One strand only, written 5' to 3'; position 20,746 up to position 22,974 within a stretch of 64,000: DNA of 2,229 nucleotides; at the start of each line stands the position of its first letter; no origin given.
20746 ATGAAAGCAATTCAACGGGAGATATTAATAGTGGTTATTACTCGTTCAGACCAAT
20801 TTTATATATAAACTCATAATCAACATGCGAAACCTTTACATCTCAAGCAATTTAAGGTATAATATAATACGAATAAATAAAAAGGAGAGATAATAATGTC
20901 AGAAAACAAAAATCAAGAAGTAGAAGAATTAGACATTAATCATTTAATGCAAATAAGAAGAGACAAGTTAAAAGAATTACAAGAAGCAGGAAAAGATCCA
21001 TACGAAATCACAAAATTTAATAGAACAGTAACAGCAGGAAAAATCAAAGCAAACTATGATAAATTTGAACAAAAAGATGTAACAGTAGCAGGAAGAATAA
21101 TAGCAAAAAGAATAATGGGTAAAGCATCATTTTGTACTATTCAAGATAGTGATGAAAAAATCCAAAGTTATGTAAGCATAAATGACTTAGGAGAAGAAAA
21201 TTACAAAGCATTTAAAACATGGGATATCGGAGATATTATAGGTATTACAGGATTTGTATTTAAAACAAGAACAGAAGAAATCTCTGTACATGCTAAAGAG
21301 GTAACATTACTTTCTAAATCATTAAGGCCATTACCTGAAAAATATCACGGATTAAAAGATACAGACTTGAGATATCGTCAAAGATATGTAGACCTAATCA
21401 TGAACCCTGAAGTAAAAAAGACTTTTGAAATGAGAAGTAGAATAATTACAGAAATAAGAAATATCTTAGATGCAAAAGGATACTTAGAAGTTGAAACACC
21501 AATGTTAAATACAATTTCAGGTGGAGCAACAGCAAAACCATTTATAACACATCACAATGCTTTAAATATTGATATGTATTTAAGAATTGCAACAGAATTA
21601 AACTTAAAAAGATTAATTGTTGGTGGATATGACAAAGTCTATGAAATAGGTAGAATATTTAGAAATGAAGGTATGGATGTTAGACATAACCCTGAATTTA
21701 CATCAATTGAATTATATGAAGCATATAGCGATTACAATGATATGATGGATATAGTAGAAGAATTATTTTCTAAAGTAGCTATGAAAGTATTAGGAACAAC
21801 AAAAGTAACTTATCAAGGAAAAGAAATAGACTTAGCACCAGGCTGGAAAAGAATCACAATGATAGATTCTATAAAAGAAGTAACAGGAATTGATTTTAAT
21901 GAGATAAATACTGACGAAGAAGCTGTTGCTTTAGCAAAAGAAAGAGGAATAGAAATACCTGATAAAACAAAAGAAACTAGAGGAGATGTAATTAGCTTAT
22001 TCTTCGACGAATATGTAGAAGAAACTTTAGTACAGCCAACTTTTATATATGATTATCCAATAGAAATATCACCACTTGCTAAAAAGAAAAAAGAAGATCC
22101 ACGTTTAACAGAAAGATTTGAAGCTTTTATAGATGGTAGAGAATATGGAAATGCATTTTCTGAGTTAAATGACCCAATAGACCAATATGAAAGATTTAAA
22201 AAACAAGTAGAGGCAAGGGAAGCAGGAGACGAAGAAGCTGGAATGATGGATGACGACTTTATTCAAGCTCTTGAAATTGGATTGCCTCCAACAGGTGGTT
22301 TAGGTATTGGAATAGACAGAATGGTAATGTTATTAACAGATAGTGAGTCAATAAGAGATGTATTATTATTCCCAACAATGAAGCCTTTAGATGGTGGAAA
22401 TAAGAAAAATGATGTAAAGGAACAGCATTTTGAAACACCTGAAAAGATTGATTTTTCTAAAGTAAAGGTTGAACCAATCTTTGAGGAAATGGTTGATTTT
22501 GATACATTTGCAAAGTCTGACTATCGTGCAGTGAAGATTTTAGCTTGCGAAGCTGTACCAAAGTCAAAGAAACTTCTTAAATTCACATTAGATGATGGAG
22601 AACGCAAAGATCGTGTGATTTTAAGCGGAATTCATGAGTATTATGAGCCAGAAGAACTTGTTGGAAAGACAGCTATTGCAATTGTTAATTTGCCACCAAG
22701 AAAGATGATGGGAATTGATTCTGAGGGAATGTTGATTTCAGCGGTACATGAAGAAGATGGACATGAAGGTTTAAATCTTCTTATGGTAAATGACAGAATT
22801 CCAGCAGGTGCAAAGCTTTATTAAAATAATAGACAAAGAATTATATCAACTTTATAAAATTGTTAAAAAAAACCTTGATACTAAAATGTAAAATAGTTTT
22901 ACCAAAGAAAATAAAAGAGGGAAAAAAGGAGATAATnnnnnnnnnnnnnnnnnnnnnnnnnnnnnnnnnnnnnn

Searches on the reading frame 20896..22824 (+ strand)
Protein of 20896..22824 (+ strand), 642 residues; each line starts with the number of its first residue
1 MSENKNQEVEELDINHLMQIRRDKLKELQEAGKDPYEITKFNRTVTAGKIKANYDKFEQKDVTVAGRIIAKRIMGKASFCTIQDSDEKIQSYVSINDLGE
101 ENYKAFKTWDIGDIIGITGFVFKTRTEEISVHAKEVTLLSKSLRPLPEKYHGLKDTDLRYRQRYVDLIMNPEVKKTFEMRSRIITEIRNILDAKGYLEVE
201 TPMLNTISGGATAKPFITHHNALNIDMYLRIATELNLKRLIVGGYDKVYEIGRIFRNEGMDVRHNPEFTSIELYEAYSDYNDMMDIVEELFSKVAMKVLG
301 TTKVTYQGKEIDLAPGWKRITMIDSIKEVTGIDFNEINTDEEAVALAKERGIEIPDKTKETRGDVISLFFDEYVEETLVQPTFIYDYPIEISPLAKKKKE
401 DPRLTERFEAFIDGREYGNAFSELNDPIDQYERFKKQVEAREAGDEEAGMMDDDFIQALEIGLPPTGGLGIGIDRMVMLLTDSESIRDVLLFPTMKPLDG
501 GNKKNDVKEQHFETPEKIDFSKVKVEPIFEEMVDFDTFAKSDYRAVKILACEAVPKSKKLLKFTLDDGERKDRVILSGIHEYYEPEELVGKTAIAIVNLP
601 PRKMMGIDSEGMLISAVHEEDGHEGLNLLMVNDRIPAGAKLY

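Call 77: search_protein_families(library=pfam, proteins=[window:20896-22824:+], max_evalue=0.00001)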
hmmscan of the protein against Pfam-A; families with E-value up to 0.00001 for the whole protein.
window:20896-22824:+ (642 aa): 4 families
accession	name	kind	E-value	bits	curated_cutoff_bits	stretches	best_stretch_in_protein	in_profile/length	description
PF00152.25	tRNA-synt_2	-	2.9e-93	312.8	25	1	156-495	2-307/308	tRNA synthetases class II (D, K and N)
PF01588.26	tRNA_bind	-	1.6e-23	83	27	1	546-639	4-95/96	Putative tRNA binding domain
PF01336.31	tRNA_anti-codon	-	1.1e-15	57.8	27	1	62-139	1-75/75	OB-fold nucleic acid binding domain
PF01409.25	tRNA-synt_2d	-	6.7e-08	32.7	19.8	0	247-294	104-153/246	tRNA synthetases class II core domain (F)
